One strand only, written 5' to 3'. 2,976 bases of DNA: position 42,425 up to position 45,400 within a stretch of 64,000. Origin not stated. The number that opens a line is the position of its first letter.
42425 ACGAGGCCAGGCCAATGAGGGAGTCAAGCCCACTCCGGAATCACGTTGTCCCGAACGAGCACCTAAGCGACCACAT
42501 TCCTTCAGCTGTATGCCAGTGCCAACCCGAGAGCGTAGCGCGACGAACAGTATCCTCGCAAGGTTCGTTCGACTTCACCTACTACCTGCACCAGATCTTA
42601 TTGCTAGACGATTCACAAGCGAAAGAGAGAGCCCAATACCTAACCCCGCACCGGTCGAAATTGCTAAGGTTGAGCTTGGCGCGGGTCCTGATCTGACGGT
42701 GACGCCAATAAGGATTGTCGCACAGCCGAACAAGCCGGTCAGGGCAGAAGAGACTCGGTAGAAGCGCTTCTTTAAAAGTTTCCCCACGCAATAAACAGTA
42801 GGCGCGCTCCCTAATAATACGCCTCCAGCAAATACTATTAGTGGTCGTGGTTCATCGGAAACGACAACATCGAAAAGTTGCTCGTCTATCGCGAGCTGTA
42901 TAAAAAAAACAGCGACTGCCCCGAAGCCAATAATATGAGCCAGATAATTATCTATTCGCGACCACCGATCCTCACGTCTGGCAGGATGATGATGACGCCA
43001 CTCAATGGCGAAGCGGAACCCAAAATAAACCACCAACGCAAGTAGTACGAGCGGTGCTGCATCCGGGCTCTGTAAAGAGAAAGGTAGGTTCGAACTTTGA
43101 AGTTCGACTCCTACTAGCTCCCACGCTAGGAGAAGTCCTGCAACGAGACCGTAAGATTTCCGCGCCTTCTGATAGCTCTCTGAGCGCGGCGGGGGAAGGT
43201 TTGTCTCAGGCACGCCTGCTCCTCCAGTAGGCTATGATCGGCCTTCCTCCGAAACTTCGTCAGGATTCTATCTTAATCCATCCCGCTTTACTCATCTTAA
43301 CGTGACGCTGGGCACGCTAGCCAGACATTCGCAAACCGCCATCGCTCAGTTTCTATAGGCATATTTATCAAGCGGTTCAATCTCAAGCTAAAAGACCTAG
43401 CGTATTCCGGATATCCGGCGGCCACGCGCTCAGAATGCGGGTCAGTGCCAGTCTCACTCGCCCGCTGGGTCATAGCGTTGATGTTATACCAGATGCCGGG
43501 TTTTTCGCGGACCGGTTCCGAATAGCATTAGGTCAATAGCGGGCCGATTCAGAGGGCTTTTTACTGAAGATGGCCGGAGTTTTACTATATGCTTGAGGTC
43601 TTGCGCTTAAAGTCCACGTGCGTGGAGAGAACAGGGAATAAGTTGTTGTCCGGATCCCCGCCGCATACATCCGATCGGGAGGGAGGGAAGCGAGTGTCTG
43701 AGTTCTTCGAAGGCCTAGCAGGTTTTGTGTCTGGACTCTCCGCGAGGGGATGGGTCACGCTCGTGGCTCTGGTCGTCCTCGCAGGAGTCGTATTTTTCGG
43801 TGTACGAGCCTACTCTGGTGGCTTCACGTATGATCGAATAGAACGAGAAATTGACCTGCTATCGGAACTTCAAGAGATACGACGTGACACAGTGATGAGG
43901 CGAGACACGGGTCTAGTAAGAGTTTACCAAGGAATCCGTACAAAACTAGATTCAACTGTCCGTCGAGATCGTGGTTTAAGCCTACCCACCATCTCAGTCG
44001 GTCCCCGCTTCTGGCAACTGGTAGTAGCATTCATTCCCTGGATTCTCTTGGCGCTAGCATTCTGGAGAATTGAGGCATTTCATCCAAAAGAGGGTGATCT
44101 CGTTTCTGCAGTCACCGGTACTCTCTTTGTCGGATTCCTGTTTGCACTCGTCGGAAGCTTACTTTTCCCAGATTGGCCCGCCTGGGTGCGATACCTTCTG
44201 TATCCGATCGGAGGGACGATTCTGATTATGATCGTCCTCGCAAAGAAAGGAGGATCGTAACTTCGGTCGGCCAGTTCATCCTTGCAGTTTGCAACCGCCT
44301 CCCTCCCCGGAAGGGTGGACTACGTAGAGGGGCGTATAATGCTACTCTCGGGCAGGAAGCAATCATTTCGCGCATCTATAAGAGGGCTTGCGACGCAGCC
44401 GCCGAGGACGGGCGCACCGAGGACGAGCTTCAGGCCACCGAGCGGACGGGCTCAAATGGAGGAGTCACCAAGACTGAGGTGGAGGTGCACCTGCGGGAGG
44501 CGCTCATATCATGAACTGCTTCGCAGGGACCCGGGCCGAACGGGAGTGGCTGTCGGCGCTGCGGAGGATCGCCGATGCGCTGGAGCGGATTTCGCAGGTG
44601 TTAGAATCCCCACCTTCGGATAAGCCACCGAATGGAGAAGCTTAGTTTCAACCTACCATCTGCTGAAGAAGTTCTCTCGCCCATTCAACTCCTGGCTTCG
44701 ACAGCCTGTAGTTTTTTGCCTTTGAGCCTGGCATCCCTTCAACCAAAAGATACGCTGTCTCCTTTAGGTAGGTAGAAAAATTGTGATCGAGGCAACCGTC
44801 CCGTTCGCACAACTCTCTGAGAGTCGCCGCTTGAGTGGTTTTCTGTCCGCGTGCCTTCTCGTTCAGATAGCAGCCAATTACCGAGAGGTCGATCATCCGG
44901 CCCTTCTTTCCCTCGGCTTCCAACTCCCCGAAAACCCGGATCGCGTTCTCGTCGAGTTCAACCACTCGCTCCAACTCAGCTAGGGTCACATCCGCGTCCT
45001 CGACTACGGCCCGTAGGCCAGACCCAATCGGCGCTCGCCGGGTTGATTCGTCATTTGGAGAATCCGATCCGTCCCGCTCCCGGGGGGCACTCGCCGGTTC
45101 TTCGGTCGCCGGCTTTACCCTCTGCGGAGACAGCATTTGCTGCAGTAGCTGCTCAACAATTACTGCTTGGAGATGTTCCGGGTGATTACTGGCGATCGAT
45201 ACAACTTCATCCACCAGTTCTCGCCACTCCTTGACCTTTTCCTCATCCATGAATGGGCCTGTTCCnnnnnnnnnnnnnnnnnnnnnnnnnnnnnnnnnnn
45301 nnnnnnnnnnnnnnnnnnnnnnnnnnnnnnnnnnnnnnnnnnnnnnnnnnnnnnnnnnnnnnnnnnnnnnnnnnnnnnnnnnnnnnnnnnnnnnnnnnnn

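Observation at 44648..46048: Two-gene cassette with a HEPN-like (RNx5H) wHTH protein: candidate abortive-infection or defence module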

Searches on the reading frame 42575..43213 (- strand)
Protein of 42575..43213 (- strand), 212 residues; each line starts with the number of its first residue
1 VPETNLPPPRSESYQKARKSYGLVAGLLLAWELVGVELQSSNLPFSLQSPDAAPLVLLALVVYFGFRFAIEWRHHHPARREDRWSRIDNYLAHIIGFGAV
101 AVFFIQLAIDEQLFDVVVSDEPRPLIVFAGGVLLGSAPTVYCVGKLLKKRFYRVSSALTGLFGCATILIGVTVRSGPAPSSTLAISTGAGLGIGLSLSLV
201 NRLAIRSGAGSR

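Call 28: search_protein_families(library=pfam, proteins=[window:42575-43213:-], max_evalue=0.1)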
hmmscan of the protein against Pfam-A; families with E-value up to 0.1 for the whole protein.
window:42575-43213:- (212 aa): 1 family
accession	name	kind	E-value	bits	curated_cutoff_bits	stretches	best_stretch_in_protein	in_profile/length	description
PF11862.13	DUF3382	-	0.0081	16.9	28.9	0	27-81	14-66/97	Domain of unknown function (DUF3382)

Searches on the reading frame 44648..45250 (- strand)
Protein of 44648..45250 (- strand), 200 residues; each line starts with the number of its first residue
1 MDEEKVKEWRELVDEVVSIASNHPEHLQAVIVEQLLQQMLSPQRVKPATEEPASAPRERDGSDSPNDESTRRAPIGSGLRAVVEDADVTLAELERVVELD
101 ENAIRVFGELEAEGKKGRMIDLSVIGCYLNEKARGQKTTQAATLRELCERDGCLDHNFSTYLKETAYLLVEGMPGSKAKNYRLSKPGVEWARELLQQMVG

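Call 4: search_protein_families(library=pfam, proteins=[window:44648-45250:-], max_evalue=1)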
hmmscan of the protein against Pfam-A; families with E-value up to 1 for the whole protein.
window:44648-45250:- (200 aa): 0 families

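Call 5: search_protein_families(library=padloc, proteins=[window:44648-45250:-], max_evalue=1)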
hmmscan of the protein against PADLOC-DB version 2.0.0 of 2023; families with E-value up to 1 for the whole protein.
window:44648-45250:- (200 aa): 0 families

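Call 6: search_protein_families(library=ncbifam, proteins=[window:44648-45250:-], max_evalue=1)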
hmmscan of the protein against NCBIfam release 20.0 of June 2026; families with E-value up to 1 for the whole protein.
window:44648-45250:- (200 aa): 1 family
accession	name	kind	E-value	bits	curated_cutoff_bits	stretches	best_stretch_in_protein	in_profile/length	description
NF000401.1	vanR-A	exception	0.057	12.8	500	1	116-153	137-174/231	vancomycin resistance response regulator transcription factor VanR-A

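Call 7: search_protein_families(library=phrogs, proteins=[window:44648-45250:-], max_evalue=1)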
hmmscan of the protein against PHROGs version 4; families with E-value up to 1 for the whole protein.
window:44648-45250:- (200 aa): 2 families
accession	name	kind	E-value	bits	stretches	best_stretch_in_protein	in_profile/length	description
phrog_21750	-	unknown function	0.18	12.9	1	1-51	73-123/143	-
phrog_4739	-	unknown function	0.19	12.3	1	74-127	67-121/167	-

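Call 11: find_homologous_proteins(query=window:44648-45250:-)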
Query window:44648-45250:- (200 aa): 1 proteins with E <= 0.001 among 742 candidates.
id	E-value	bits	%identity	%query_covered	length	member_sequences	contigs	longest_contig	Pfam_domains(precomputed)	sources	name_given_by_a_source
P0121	2.0e-125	434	100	100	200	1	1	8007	-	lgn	-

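Call 31: find_encoding_contigs(protein=P0121, flank=8000, max_places=2)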
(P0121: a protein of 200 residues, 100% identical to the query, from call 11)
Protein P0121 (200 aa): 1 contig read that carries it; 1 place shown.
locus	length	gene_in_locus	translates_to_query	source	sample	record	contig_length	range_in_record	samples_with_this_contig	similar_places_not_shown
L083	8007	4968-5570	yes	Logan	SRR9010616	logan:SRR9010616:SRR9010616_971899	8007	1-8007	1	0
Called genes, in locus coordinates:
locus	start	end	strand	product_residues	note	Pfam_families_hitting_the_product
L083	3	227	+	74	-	?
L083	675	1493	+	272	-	-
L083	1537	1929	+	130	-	-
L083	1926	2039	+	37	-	-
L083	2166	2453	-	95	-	-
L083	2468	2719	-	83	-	PF10083:DUF2321, PF12773:DZR (faint)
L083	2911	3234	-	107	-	-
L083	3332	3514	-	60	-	-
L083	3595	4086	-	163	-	-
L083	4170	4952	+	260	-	-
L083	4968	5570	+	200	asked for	-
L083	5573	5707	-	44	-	-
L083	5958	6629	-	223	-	-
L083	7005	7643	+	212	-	-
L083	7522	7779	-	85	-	-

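Call 54: search_protein_families(library=pfam, alignment_id=A4, max_evalue=0.01)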
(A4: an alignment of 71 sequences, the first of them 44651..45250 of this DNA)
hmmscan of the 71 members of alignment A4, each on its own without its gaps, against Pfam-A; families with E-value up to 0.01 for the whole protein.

A. member 1, window:44651-45250:- (200 aa): 0 families

B. families by the number of members that match (of 71 scanned): 5 families
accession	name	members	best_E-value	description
PF03551.20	PadR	2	0.0013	Transcriptional regulator PadR-like family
PF18863.6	AbiJ_NTD4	1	0.00072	AbiJ N-terminal domain 4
PF02087.21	Nitrophorin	1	0.0017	Nitrophorin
PF00258.30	Flavodoxin_1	1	0.0041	Flavodoxin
PF20223.3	DUF6582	1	0.0065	Family of unknown function (DUF6582)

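Call 55: search_solved_structures(query=A4, max_evalue=10)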
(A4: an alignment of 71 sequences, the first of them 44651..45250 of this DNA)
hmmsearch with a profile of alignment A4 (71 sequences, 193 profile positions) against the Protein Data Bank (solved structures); distinct sequences matched with E-value up to 10: 15.
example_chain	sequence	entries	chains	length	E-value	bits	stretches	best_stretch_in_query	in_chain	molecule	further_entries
4ld5_A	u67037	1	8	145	0.00022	24.7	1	88-161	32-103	MepR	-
5ffx_A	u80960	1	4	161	0.00022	24.6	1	86-161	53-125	MarR family regulatory protein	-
5f6f_A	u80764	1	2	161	0.00026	24.4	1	88-161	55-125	MarR family regulatory protein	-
5fb2_A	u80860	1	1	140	0.00038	23.9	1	93-161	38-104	MarR family regulatory protein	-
3eco_A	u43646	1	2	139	0.00038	23.9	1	93-161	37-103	MepR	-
4l9j_A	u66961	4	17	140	0.00039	23.8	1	93-161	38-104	MepR | MarR family regulatory protein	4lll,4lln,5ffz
4l9t_A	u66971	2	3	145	0.0004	23.8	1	93-161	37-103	MepR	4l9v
4l9n_A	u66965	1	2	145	0.00079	22.8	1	93-160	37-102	MepR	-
2m5i_A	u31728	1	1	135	0.31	14.4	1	30-135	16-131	BH3-interacting domain death agonist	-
4asn_A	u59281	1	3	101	0.48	13.8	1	90-171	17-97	TUBR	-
4beh_B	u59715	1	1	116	0.53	13.6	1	91-190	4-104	60S ACIDIC RIBOSOMAL PROTEIN P2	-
4v6x_Cu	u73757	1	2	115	0.53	13.6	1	91-190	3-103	60S acidic ribosomal protein P2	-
2dmx_A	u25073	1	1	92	0.6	13.4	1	94-129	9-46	DnaJ homolog subfamily B member 8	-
8th8_I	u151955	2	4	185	0.76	13.1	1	63-121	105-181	EF-hand calcium-binding domain protein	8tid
2bid_A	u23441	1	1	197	0.88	12.9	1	30-135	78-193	PROTEIN (BID)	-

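Call 85: find_homologous_proteins(query=A4)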
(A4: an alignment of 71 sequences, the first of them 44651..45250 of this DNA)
Query A4 (71 sequences) (200 aa, profile of the alignment): 132 proteins with E <= 0.001 among 7246 candidates; the best 120 are listed.
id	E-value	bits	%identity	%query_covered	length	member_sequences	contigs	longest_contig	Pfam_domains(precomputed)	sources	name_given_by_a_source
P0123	7.9e-45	171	-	-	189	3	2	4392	-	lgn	-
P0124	1.3e-43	167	-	-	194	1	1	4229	-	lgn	-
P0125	1.7e-43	167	-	-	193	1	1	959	-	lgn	-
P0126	4.6e-43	166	-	-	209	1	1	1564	-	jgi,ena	-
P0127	5.9e-43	165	-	-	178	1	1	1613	-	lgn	-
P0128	8.7e-43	165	-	-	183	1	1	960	-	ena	-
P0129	2.2e-42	163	-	-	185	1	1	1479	-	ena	-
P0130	4.4e-42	162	-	-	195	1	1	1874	-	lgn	-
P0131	1.2e-41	161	-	-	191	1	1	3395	-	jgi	jgi:hypothetical protein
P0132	1.4e-41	161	-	-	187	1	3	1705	-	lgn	-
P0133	2.8e-41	160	-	-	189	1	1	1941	-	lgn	-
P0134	3.1e-41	160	-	-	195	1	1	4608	-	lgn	-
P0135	3.8e-41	159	-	-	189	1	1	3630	-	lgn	-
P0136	8.5e-41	158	-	-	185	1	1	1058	-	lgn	-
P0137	1.1e-40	158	-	-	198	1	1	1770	-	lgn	-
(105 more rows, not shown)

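Call 89: search_protein_representatives(protein=window:44648-45250:-)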
Query: 200 residues. Proteins with E-value up to 0.001 (for the whole library): 106; up to 1e-10: 13; up to 1e-30: 2. The best 106 are listed.
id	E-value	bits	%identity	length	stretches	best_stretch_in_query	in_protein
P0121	6.3e-126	434.0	100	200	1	1-200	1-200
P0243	6.1e-33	130.8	37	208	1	3-200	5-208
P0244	3.7e-17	79.3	35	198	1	7-199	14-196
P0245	1.1e-15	74.6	31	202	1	7-199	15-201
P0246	1.5e-15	74.1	34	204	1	8-200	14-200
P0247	4.7e-15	72.5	33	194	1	5-198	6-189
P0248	2.5e-12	63.6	36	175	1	73-192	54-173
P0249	4.7e-12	62.7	31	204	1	15-199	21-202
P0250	5.4e-12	62.5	31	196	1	5-195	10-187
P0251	1.1e-11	61.5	34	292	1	57-187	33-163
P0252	1.2e-11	61.4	29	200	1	3-198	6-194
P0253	1.4e-11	61.2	32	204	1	7-200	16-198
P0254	1.9e-11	60.7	33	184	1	62-198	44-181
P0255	3.3e-10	56.7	34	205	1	81-199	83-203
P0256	3.6e-10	56.6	31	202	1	10-199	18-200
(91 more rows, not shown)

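Call 90: find_encoding_contigs(protein=P0244, flank=5000, max_places=2)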
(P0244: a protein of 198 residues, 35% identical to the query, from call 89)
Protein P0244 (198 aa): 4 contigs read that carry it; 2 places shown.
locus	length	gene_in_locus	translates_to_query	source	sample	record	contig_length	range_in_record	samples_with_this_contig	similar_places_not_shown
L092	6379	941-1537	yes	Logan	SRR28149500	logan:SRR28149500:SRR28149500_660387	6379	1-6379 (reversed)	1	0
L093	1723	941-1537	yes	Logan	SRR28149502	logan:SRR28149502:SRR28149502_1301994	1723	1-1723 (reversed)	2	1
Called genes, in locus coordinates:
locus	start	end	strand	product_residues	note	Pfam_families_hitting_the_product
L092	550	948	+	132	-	-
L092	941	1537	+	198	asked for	-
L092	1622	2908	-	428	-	PF00589:Phage_integrase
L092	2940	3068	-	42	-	-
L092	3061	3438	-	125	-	-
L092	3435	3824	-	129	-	-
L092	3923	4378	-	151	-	-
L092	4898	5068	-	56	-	-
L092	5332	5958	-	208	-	-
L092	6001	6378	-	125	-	?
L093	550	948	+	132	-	-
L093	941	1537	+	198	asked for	-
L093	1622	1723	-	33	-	?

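Call 91: find_encoding_contigs(protein=P0246, flank=5000, max_places=2)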
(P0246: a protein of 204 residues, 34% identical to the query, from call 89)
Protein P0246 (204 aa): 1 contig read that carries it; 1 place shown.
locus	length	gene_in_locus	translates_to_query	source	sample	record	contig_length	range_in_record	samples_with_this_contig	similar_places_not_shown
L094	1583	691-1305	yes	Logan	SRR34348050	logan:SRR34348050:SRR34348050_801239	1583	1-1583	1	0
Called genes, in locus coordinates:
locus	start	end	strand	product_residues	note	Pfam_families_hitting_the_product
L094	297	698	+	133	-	-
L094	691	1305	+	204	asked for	-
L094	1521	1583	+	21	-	?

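Call 92: find_encoding_contigs(protein=P0251, flank=5000, max_places=2)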
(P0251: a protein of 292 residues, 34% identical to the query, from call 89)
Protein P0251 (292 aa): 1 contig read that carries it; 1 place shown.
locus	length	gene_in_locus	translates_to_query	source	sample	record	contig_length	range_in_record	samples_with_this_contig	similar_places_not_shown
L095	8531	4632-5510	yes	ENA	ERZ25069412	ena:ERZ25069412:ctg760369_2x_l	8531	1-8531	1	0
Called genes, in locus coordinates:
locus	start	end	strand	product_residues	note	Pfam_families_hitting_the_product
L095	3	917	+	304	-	?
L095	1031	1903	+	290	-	PF26233:NicX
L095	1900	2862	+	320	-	PF26233:NicX, PF02073:Peptidase_M29 (weak)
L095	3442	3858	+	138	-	-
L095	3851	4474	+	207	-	-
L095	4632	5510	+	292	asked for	-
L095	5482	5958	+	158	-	-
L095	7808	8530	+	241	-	?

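Call 96: search_solved_structures(query=A6, max_evalue=10)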
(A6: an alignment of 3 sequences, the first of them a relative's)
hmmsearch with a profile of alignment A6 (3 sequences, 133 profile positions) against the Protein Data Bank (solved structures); distinct sequences matched with E-value up to 10: 30.
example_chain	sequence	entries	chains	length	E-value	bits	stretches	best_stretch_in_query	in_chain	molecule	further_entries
6qfd_A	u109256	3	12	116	0.053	16.6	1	66-129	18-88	DNA-binding protein | hsRosR DNA binding protein | DNA binding protein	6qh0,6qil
6qua_A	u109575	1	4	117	0.054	16.6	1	66-129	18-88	hsRosR-DNA binding protein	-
9kfx_A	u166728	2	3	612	0.06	16.4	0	62-83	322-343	Synthetic PPR-DYW protein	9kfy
6ez1_A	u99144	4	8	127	0.061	16.4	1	65-129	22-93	DNA binding protein | HALOPHILIC WINGED-HELIX-TURN-HELIX DNA BINDING PROTEIN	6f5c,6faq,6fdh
4osk_A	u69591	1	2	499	0.063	16.3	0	73-102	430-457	Hax3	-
5dd8_A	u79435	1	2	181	0.071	16.2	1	66-112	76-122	Transcriptional regulator, MarR family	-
2fbk_A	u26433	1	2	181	0.071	16.2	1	66-112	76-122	transcriptional regulator, MarR family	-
8ylm_A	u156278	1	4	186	0.075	16.1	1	66-112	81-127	Transcriptional regulator, MarR family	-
7xl9_A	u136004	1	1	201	0.087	15.9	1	66-113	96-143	Transcriptional regulator, MarR family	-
6jtq_A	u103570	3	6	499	0.1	15.6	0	73-102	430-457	TAL effector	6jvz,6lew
6jw5_A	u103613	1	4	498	0.12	15.4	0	73-102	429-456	TAL effector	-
6jw0_A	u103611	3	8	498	0.13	15.3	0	73-102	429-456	TAL effector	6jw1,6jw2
4osr_A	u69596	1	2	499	0.15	15.1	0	73-91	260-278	Hax3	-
2w0n_A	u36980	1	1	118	0.15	15.1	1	16-58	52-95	SENSOR PROTEIN DCUS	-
6jw3_A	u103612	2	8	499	0.18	14.9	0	73-102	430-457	TAL effector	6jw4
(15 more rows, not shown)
